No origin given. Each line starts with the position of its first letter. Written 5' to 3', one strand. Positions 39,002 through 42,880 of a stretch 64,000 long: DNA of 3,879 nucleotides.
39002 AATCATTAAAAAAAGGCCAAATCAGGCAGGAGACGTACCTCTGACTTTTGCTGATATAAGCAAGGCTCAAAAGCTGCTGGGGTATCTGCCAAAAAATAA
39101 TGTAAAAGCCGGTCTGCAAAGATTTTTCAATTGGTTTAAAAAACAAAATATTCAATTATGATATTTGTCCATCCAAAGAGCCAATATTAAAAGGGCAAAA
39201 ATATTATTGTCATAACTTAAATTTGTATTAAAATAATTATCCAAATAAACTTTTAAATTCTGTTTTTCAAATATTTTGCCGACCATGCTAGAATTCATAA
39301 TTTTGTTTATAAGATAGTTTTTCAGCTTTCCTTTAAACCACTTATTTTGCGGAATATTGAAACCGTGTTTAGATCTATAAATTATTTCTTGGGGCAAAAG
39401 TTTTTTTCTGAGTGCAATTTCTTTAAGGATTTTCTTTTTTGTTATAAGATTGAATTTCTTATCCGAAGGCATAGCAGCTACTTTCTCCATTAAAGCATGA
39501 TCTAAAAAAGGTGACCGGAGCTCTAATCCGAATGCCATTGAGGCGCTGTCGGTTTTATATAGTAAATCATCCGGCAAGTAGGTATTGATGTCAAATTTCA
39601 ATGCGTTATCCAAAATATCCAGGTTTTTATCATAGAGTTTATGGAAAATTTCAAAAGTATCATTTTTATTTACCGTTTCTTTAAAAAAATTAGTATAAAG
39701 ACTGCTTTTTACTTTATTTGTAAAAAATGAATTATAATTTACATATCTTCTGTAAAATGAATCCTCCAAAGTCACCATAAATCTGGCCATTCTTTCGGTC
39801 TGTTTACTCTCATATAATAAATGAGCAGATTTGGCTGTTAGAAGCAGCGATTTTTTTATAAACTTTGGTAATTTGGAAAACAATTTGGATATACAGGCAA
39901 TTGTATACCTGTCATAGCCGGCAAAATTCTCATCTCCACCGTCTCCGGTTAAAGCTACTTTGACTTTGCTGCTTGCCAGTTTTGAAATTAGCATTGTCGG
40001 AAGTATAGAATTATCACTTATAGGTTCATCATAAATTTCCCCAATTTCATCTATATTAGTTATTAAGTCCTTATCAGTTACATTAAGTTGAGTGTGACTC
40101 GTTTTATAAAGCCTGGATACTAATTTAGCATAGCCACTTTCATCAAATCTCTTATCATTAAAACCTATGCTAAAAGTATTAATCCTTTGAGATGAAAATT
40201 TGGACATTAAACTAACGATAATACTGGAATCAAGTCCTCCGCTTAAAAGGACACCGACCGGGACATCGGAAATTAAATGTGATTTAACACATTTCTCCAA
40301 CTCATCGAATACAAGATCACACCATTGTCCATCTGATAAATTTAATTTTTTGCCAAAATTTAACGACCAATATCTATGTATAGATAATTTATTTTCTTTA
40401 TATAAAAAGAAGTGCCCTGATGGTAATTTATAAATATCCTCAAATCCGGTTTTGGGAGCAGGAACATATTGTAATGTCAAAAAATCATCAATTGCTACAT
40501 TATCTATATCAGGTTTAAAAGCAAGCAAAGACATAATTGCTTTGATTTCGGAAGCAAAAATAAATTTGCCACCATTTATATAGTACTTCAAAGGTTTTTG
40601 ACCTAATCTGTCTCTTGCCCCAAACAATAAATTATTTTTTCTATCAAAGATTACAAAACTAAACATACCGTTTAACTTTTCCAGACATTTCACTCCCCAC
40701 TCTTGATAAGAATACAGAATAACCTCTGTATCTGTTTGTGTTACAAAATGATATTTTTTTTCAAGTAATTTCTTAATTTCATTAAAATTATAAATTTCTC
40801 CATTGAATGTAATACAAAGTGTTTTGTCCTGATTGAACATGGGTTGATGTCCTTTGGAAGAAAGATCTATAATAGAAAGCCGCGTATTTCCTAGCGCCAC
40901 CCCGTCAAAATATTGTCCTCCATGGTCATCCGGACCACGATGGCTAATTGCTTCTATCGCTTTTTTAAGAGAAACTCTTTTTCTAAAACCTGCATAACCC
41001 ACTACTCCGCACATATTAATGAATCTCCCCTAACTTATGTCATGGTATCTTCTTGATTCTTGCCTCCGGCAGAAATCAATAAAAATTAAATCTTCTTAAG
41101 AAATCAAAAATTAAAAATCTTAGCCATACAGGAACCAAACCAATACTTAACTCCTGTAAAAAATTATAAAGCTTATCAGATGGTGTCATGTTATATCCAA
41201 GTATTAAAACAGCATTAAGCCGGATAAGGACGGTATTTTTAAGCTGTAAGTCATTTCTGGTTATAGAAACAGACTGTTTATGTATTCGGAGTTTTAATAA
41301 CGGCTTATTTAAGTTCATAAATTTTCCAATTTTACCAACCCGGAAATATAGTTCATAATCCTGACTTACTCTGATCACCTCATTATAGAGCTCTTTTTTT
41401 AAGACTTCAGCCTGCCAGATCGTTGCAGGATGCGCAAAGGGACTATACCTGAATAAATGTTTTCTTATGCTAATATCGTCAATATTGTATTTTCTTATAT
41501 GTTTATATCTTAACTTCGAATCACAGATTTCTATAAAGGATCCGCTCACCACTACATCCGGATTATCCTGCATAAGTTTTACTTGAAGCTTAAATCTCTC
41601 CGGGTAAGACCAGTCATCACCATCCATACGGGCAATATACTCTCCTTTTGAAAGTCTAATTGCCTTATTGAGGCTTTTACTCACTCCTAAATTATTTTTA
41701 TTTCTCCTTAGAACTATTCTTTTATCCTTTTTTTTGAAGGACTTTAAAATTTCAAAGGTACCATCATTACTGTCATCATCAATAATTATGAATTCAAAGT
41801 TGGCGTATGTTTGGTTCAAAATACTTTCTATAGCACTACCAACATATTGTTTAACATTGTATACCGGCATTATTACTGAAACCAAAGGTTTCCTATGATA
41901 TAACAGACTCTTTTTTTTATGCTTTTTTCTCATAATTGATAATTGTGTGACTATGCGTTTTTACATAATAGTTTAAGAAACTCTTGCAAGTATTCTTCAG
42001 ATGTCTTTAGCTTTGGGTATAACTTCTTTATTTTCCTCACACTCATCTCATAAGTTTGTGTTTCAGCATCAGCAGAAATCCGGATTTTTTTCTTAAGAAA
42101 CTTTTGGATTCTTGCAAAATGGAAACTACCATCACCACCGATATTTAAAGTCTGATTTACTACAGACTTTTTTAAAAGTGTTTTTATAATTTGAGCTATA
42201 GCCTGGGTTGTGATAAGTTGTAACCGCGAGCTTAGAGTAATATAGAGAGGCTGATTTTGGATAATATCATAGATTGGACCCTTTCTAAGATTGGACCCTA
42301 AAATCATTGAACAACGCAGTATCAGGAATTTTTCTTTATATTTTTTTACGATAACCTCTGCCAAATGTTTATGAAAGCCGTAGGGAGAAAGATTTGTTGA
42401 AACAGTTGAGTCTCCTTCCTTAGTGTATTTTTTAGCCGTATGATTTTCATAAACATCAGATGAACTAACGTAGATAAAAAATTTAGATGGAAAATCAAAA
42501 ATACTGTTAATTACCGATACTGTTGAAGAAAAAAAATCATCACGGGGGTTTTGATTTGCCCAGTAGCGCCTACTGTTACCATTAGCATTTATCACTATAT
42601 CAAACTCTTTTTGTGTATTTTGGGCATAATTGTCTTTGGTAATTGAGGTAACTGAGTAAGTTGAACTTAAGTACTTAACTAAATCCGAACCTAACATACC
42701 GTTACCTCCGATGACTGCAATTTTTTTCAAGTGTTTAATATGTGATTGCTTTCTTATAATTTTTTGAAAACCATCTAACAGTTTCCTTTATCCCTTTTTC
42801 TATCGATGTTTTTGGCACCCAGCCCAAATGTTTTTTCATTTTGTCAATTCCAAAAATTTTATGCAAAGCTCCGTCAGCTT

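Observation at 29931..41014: UDP-ManNAcA-type pathway plus AsnB-like amidotransferase: prediction of an amidated 2-acetamido uronic acid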

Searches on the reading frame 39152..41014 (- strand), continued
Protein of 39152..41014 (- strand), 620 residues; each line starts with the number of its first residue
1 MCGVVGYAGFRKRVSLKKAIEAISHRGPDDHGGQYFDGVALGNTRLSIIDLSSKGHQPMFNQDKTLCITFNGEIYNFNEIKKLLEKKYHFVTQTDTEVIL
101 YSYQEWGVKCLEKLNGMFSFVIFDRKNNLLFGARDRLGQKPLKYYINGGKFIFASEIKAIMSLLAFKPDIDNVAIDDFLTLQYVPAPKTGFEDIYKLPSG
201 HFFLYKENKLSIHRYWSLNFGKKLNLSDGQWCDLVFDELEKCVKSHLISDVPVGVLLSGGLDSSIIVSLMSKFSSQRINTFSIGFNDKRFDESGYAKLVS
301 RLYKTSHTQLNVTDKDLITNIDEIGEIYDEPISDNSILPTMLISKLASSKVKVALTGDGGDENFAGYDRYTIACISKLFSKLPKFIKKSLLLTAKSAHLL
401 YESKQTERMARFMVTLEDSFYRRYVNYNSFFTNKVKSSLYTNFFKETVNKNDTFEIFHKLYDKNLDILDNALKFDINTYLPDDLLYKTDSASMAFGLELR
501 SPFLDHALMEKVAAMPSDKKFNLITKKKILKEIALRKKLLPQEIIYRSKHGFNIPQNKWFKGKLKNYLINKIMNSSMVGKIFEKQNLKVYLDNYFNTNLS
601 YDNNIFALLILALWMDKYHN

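Call 70: find_encoding_contigs(protein=P0001, flank=10000, max_places=3)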
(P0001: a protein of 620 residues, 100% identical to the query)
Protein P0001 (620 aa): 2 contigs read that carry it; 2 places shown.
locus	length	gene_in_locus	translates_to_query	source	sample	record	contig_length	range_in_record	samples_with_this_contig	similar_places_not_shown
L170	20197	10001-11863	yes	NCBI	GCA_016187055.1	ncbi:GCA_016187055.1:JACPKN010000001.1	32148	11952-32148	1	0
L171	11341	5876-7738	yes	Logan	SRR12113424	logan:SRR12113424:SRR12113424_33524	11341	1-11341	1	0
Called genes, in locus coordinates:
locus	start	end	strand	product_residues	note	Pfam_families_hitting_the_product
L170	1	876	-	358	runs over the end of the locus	PF00070:Pyr_redox (faint), PF01266:DAO, PF07992:Pyr_redox_2 (faint), PF13450:NAD_binding_8 (faint)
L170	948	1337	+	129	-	PF05523:FdtA, PF14667:Polysacc_synt_C (weak), PF07883:Cupin_2 (weak)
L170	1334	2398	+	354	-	PF01073:3Beta_HSD, PF01370:Epimerase, PF02719:Polysacc_synt_2 (weak), PF16363:GDP_Man_Dehyd, PF07993:NAD_binding_4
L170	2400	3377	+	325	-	PF01408:GFO_IDH_MocA, PF22725:GFO_IDH_MocA_C3, PF02894:GFO_IDH_MocA_C (weak)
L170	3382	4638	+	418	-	PF08421:Methyltransf_13, PF13489:Methyltransf_23, PF08241:Methyltransf_11 (faint), PF08242:Methyltransf_12 (weak), PF08484:Methyltransf_14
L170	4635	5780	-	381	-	PF00535:Glycos_transf_2, PF10111:Glyco_tranf_2_2 (weak), PF13641:Glyco_tranf_2_3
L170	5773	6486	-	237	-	PF13641:Glyco_tranf_2_3, PF00535:Glycos_transf_2, PF10111:Glyco_tranf_2_2 (weak)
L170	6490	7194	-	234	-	PF13641:Glyco_tranf_2_3 (weak), PF00535:Glycos_transf_2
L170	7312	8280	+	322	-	PF04321:RmlD_sub_bind (weak), PF01370:Epimerase, PF16363:GDP_Man_Dehyd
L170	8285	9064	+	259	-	PF01370:Epimerase, PF04321:RmlD_sub_bind, PF16363:GDP_Man_Dehyd (faint), PF07993:NAD_binding_4 (weak)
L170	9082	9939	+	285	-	PF13641:Glyco_tranf_2_3, PF00535:Glycos_transf_2, PF10111:Glyco_tranf_2_2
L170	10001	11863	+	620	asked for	PF13522:GATase_6, PF13537:GATase_7, PF00733:Asn_synthase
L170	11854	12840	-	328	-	PF01073:3Beta_HSD, PF01370:Epimerase, PF02719:Polysacc_synt_2, PF04321:RmlD_sub_bind, PF07993:NAD_binding_4, PF08659:KR (weak), PF16363:GDP_Man_Dehyd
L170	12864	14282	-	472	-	PF00890:FAD_binding_2 (faint), PF01946:Thi4 (faint), PF07992:Pyr_redox_2 (weak), PF05199:GMC_oxred_C (faint)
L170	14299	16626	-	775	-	-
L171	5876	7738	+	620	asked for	PF13522:GATase_6, PF13537:GATase_7, PF00733:Asn_synthase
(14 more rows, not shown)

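Call 73: search_solved_structures(query=L001:11887-12828:+, max_evalue=1e-10)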
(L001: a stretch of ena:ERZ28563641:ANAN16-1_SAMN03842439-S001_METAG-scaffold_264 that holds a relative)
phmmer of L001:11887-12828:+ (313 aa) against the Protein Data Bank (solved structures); distinct sequences matched with E-value up to 1e-10: 0.

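Call 76: find_encoding_contigs(protein=P0004, flank=10000, max_places=1)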
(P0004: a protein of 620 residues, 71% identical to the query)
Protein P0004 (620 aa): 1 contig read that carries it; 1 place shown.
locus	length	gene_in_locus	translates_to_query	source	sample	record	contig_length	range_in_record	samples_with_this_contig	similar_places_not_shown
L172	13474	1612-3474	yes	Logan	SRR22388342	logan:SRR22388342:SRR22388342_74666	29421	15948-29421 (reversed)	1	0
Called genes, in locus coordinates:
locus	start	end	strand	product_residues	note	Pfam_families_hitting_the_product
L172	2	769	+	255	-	?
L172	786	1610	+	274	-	PF00535:Glycos_transf_2, PF10111:Glyco_tranf_2_2, PF13641:Glyco_tranf_2_3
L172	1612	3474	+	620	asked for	PF13522:GATase_6, PF13537:GATase_7, PF00733:Asn_synthase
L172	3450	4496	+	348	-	PF00852:Glyco_transf_10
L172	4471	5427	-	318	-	PF01073:3Beta_HSD, PF01370:Epimerase, PF02719:Polysacc_synt_2, PF04321:RmlD_sub_bind, PF07993:NAD_binding_4, PF16363:GDP_Man_Dehyd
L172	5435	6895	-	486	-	PF01946:Thi4 (faint), PF07992:Pyr_redox_2 (weak), PF05199:GMC_oxred_C (faint)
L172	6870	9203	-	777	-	-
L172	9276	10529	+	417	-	PF00005:ABC_tran (faint), PF00485:PRK (faint), PF02223:Thymidylate_kin (weak), PF03193:RsgA_GTPase (faint), PF13238:AAA_18 (faint), PF13401:AAA_22 (faint), PF13521:AAA_28 (faint)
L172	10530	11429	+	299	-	-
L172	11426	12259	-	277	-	PF00535:Glycos_transf_2, PF10111:Glyco_tranf_2_2, PF13641:Glyco_tranf_2_3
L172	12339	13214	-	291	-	PF05050:Methyltransf_21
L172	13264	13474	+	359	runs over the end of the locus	PF02350:Epimerase_2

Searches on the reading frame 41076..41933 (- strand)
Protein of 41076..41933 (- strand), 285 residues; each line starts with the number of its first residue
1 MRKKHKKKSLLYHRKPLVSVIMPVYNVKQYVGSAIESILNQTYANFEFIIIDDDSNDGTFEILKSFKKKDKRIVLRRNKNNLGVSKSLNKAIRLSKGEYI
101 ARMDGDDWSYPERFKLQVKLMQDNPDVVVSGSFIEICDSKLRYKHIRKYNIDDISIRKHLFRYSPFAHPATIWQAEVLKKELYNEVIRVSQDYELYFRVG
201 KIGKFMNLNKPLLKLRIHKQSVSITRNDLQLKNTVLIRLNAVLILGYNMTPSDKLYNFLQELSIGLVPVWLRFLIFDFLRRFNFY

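Call 7: search_protein_families(library=pfam, proteins=[window:41076-41933:-])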
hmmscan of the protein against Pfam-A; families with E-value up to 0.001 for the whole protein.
window:41076-41933:- (285 aa): 3 families
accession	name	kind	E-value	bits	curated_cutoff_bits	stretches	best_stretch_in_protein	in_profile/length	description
PF00535.33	Glycos_transf_2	-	6.2e-39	134.1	23.3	1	19-160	1-145/168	Glycosyl transferase family 2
PF10111.15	Glyco_tranf_2_2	-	1.2e-13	51.7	27.3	1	19-222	1-222/276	Glycosyltransferase like family 2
PF13641.12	Glyco_tranf_2_3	-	5.8e-11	43.3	27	1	18-125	3-114/230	Glycosyltransferase like family 2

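Call 28: search_solved_structures(query=window:41076-41933:-, max_evalue=0.001)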
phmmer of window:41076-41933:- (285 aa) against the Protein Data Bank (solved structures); distinct sequences matched with E-value up to 0.001: 24.
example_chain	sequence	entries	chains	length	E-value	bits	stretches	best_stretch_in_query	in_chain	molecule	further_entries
2z87_A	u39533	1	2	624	5.6e-32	114.3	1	2-242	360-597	Chondroitin synthase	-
2z86_A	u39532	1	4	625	5.6e-32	114.3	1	2-242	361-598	Chondroitin synthase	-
8vh7_A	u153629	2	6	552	1.3e-18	70.5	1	15-129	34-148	Heparosan synthase B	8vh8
8viw_A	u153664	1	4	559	1.4e-18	70.5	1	15-129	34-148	Heparosan synthase B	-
5hea_A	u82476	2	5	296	9.4e-18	67.7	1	16-138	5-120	Putative glycosyltransferase (GalT1)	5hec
6p61_A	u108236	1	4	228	1.4e-16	63.8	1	14-129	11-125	Glycosyltransferase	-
3bcv_A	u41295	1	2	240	2.7e-14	56.3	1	16-121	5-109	Putative glycosyltransferase protein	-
1h7l_A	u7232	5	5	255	9.9e-14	54.5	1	16-129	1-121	SPORE COAT POLYSACCHARIDE BIOSYNTHESIS PROTEIN SPSA | PROTEIN (SPORE COAT POLYSACCHARIDE BIOSYNTHESIS PROTEIN SPSA)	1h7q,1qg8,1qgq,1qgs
6h1j_A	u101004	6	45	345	9.9e-12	47.9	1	16-128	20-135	Probable ss-1,3-N-acetylglucosaminyltransferase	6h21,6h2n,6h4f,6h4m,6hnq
8bz8_A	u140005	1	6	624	3.5e-11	46.1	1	13-134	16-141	Glycosyltransferase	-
8bz4_A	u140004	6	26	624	3.6e-11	46.1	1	13-134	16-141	Glycosyltransferase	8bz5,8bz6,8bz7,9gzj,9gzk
5tze_C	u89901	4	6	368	5e-11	45.6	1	19-121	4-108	Glycosyl transferase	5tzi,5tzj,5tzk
5tz8_A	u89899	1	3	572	9.5e-11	44.7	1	19-121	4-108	Glycosyl transferase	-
5mlz_A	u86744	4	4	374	2.3e-09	40.2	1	11-134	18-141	Dolichol monophosphate mannose synthase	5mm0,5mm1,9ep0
9omh_A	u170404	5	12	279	7.9e-09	38.4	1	18-197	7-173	Glycosyltransferase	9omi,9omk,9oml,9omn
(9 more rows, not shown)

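Call 29: search_protein_families(library=ncbifam, proteins=[window:41076-41933:-], max_evalue=1e-8)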
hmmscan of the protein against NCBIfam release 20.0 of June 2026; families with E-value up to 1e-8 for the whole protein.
window:41076-41933:- (285 aa): 14 families
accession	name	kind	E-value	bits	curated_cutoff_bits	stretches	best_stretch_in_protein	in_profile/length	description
NF053739.1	GlytfEpsEBac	equivalog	4.1e-36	124.3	450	1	16-238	1-225/265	glycosyltransferase EpsE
NF047683.1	TeichurnBiosyTuaG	equivalog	3.7e-29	102.1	400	1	13-131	3-121/252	teichuronic acid biosynthesis protein TuaG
NF007482.0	PRK10073.1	equivalog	6.6e-21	74.7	423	1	14-127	4-117/334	glycosyltransferase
TIGR03937.1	PgaC_IcaA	equivalog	1.4e-20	73.7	422.3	1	4-127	33-156/407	poly-beta-1,6-N-acetyl-D-glucosamine synthase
NF007453.0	PRK10018.1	equivalog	4.6e-20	72.4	382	1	14-226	4-217/280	colanic acid biosynthesis glycosyltransferase WcaA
TIGR04017.1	WcaA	equivalog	5.8e-20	72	495.75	1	14-226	3-216/279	colanic acid biosynthesis glycosyltransferase WcaA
TIGR03111.1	glyc2_xrt_Gpos1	hypoth_equivalog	2.4e-17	62.9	363.95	1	3-129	36-164/439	TIGR03111 family XrtG-associated glycosyltransferase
NF050050.1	ProtGlycPglI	equivalog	2.9e-16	59.7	500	1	16-186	2-173/306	GalNAc(5)-diNAcBac-PP-undecaprenol beta-1,3-glucosyltransferase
NF041394.1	GtaseAglG_Halo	equivalog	4.6e-14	52.4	440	1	18-133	3-119/304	glucosyl-dolichyl phosphate glucuronosyltransferase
NF041875.1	EPS_EpsD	equivalog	4.5e-12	46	370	1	18-135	1-118/325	exopolysaccharide biosynthesis glycosyltransferase EpsD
TIGR04009.1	wcaE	equivalog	6e-11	42.1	369.2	1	36-206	21-185/248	colanic acid biosynthesis glycosyltransferase WcaE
NF038299.1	EPS_HpsN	equivalog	7.3e-10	38.3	425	1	16-132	1-118/317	hormogonium polysaccharide biosynthesis glycosyltransferase HpsN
NF047588.1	GlcsyltransPgfSStrep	equivalog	8.2e-10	38.4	500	1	18-129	3-118/308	glycosyltransferase PgfS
NF038302.1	EPS_HpsE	equivalog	1.4e-09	37.3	300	1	19-135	4-125/307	hormogonium polysaccharide biosynthesis glycosyltransferase HpsE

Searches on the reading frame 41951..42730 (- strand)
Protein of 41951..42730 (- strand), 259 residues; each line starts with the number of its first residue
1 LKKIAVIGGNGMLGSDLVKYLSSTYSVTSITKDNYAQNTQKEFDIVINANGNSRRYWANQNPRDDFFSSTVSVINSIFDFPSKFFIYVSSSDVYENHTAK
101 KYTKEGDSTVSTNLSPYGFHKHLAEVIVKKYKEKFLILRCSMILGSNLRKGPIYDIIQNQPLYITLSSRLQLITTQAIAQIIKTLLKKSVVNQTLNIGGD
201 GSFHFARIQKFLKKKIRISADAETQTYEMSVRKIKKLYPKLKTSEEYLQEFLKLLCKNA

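Call 7: search_protein_families(library=pfam, proteins=[window:41951-42730:-])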
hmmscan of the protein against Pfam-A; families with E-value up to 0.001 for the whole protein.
window:41951-42730:- (259 aa): 5 families
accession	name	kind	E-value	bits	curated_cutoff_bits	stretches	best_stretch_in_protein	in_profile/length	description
PF01370.27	Epimerase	-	6.6e-15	55.6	20.9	1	4-147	1-176/240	NAD dependent epimerase/dehydratase family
PF04321.23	RmlD_sub_bind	-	1.7e-09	37.6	27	1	3-206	2-213/287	RmlD substrate binding domain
PF07993.18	NAD_binding_4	-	4e-07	29.9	20.1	1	36-160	82-219/258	Male sterility protein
PF16363.11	GDP_Man_Dehyd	-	4.2e-07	30.2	27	1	82-144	121-180/332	GDP-mannose 4,6 dehydratase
PF01073.25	3Beta_HSD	-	5.8e-05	22.7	22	0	61-133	87-162/280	3-beta hydroxysteroid dehydrogenase/isomerase family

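Call 29: search_protein_families(library=ncbifam, proteins=[window:41951-42730:-], max_evalue=1e-8)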
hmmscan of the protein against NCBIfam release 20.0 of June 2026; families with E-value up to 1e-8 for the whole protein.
window:41951-42730:- (259 aa): 0 families
